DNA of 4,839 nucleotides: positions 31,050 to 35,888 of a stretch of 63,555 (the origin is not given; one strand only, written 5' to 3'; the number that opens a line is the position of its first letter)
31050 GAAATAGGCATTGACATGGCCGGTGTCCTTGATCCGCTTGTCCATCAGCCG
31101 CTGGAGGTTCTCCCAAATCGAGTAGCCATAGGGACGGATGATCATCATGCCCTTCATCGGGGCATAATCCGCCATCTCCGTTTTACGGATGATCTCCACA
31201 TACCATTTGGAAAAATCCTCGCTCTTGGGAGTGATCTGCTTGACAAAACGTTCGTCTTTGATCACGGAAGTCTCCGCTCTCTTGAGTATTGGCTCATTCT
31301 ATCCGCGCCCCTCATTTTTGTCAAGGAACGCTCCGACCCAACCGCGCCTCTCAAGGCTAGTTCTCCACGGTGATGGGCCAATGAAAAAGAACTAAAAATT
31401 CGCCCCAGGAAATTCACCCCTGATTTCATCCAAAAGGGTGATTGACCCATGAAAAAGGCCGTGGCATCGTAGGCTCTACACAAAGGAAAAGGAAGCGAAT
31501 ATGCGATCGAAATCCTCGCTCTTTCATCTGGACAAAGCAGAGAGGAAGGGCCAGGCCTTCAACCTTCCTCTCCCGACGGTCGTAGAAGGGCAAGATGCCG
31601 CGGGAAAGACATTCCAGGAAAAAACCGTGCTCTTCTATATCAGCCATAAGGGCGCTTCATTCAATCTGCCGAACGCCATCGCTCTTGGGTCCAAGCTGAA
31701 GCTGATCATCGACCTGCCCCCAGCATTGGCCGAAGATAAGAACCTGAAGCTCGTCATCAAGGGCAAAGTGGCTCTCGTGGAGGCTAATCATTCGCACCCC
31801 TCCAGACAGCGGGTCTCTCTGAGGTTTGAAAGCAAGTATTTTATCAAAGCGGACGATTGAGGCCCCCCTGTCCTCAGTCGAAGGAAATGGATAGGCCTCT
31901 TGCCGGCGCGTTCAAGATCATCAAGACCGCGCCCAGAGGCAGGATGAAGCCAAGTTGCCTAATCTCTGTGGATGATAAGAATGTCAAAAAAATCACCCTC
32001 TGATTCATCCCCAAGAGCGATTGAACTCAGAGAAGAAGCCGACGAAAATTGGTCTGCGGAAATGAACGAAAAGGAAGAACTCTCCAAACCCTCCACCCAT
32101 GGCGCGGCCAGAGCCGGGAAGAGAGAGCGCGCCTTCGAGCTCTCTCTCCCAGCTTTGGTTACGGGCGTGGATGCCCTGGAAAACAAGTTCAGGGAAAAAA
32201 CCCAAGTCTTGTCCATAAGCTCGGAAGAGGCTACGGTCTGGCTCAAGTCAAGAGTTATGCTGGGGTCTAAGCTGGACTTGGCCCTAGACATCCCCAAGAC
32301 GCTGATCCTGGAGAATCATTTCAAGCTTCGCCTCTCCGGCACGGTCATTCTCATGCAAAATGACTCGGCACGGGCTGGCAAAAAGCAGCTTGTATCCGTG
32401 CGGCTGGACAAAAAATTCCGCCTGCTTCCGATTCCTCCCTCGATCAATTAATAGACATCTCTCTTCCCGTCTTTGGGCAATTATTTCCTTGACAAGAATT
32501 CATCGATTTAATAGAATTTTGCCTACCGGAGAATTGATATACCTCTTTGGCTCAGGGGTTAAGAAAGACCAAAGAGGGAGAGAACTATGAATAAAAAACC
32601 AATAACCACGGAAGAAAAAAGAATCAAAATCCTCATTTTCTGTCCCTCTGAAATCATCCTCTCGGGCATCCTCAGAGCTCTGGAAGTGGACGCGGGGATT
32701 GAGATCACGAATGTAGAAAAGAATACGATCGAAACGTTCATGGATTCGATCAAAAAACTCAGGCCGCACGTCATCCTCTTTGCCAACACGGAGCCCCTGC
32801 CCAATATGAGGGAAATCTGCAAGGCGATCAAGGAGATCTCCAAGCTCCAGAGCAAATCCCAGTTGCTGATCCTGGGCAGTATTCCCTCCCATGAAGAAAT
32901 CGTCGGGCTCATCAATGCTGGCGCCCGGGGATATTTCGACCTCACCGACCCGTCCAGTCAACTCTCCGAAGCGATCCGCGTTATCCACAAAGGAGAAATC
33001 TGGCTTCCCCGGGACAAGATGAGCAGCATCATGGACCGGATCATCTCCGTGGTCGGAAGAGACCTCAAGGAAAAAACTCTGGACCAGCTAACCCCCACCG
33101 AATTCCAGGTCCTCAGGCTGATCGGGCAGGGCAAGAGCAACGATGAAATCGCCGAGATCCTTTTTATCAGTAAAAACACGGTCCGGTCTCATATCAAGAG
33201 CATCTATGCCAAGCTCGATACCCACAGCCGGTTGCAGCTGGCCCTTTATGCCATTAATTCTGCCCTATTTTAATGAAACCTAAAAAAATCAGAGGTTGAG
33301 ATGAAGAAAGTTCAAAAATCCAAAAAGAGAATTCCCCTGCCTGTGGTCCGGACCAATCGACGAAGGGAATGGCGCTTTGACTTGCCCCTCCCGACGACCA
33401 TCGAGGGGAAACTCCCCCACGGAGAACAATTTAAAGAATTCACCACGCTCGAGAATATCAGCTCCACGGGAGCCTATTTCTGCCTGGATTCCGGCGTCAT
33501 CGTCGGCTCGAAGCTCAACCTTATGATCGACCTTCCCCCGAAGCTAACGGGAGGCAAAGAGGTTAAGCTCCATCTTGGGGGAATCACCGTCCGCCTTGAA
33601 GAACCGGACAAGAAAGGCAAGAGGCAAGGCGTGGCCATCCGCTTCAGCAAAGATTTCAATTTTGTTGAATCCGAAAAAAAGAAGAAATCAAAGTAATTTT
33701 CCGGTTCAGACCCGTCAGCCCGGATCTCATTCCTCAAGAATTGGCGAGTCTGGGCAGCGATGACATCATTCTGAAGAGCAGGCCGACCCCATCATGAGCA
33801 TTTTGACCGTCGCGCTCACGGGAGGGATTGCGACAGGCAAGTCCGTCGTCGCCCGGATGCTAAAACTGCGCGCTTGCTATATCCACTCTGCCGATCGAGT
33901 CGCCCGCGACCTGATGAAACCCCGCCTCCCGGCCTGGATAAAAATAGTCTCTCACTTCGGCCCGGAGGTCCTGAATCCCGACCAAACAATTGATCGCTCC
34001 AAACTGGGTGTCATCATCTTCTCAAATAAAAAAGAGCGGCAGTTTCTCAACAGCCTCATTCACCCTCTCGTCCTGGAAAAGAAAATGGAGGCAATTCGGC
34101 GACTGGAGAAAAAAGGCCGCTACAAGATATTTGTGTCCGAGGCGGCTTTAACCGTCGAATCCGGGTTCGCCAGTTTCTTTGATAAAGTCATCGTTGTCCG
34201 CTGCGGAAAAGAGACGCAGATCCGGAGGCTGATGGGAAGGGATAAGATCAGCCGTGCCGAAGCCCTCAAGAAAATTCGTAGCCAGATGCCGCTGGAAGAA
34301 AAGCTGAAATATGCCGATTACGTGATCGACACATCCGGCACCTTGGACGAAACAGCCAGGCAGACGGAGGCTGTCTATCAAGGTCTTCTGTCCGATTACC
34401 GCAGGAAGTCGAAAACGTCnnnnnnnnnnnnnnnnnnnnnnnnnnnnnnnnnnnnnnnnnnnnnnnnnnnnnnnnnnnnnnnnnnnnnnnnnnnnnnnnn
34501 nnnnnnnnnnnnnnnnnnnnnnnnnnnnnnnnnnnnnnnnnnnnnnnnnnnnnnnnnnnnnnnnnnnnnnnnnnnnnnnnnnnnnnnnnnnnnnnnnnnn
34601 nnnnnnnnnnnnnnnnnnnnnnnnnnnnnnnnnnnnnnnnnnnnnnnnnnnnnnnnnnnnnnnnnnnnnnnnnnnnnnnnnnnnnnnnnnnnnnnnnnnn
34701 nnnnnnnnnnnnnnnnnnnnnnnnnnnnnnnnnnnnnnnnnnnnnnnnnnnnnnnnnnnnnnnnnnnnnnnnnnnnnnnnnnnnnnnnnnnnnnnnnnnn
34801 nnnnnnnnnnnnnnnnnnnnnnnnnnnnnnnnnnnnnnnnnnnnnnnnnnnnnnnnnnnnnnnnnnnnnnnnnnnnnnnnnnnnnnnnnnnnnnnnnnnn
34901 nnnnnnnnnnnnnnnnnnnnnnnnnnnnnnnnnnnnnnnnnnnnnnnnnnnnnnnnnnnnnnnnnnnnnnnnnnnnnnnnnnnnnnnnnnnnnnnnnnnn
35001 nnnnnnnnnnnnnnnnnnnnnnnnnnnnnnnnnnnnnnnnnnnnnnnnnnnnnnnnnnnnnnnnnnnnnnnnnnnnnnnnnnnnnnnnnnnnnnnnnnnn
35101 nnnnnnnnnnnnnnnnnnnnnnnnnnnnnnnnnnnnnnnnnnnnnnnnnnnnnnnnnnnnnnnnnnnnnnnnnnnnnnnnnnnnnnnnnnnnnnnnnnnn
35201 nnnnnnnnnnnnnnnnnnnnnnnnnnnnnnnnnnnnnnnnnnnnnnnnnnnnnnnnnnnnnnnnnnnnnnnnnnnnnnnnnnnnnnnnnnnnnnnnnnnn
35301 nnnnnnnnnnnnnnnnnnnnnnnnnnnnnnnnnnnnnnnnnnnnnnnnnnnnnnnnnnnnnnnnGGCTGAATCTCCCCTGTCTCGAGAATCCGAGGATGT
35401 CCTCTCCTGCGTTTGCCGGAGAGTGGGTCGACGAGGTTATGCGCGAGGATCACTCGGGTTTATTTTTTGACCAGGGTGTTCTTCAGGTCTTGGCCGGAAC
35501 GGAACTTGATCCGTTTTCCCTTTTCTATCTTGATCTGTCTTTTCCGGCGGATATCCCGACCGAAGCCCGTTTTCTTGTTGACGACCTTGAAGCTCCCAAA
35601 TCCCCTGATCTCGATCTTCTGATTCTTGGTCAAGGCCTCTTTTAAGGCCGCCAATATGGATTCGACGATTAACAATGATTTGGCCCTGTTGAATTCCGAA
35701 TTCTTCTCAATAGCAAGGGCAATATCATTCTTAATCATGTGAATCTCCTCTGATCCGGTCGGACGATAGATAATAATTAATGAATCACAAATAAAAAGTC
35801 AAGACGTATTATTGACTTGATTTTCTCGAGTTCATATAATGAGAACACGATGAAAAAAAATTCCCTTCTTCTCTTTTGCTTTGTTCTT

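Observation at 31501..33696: Three tandem paralogous stand-alone PilZ-like genes, one canonical and two degenerate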

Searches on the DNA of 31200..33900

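Call 72: search_rna_families(source=window, start=31200, end=33900, threshold=evalue, max_evalue=1)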
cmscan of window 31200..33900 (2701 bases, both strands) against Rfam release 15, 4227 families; matches with E-value up to 1: 3.
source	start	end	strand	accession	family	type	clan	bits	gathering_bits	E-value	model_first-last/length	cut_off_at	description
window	32107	32159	+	RF00707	mir-197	Gene; miRNA;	-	30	74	0.019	1-75/75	no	mir-197 microRNA precursor family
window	32561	32662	-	RF02516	MIR393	Gene; miRNA;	-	18.9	60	0.99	1-126/126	no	mir-393 microRNA precursor family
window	31525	31575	-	RF01151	snoU82P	Gene; snRNA; snoRNA; CD-box;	-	15.8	42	0.69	1-55/55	no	Small nucleolar RNA U82P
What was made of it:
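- Tried and rejected: A riboswitch or structured RNA in the cluster: no Rfam family passes in 31200-33900 (call 72).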

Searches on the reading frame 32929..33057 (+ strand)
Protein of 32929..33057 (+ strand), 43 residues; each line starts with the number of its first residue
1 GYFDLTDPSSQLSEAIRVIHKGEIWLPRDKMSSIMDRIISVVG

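Call 50: search_solved_structures(query=window:32929-33057:+, max_evalue=10, show_alignments=5)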
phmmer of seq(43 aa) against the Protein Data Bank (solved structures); distinct sequences matched with E-value up to 10: 2.
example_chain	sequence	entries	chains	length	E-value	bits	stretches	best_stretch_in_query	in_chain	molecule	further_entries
7cun_A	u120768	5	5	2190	0.22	14.7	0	2-21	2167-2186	Integrator complex subunit 1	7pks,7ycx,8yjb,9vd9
8rbx_a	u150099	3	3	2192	0.23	14.7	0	2-21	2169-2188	Integrator complex subunit 1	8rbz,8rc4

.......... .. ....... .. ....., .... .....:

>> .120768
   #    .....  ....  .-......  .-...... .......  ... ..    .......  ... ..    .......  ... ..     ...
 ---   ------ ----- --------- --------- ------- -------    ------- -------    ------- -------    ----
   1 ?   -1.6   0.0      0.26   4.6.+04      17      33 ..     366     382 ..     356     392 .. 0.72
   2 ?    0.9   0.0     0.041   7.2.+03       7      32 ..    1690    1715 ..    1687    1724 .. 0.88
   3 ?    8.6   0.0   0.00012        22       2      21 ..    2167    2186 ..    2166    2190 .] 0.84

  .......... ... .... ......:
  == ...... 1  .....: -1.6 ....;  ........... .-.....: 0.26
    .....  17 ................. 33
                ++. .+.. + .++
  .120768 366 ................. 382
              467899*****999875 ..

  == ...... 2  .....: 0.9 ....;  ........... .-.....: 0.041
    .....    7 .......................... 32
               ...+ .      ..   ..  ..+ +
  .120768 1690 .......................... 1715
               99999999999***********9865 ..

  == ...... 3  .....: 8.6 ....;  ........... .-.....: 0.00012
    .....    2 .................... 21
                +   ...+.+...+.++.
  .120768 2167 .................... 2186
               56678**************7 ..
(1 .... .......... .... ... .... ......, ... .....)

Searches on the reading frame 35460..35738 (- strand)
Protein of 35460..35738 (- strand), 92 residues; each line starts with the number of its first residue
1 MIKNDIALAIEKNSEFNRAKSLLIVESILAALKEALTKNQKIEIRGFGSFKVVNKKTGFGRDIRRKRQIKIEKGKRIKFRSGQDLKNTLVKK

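Call 28: search_protein_families(library=pfam, proteins=[window:35460-35738:-], max_evalue=0.001)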
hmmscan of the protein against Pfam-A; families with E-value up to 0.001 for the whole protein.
window:35460-35738:- (92 aa): 2 families
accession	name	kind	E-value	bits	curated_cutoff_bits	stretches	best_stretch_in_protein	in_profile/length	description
PF00216.26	Bac_DNA_binding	-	7.8e-18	65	22.4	1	1-88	1-88/90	Bacterial DNA-binding protein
PF18291.6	HU-HIG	-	0.00029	21.3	26.2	1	6-89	37-118/125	HU domain fused to wHTH, Ig, or Glycine-rich motif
